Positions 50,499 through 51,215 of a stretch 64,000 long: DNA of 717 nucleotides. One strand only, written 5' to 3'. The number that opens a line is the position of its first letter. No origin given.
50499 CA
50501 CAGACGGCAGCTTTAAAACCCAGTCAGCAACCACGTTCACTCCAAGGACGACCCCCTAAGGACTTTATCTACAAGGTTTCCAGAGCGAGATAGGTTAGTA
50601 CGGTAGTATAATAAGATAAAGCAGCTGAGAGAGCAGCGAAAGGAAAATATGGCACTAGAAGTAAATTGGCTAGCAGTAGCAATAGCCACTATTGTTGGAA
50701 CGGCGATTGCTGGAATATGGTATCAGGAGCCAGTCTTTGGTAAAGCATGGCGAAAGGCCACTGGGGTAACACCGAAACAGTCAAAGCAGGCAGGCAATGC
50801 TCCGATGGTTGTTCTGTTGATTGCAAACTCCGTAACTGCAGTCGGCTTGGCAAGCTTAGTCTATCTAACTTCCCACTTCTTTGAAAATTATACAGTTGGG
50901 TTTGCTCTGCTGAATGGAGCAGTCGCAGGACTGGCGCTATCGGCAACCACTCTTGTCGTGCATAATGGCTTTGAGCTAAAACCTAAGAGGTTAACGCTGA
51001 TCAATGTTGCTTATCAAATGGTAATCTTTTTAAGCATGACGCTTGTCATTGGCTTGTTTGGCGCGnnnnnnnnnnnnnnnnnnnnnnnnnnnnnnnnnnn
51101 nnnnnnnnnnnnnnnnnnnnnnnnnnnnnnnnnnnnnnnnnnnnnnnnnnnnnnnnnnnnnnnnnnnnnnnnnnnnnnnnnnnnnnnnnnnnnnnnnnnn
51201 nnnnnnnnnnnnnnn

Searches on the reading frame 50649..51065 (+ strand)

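Call 22: search_protein_families(library=pfam, proteins=[window:50649-51065:+], max_evalue=0.001)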
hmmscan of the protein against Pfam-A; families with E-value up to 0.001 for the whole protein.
window:50649-51065:+ (139 aa): 1 family
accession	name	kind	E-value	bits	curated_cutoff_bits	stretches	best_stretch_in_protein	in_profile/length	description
PF08570.15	DUF1761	-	1.2e-23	84.1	31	1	8-135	1-123/123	Protein of unknown function (DUF1761)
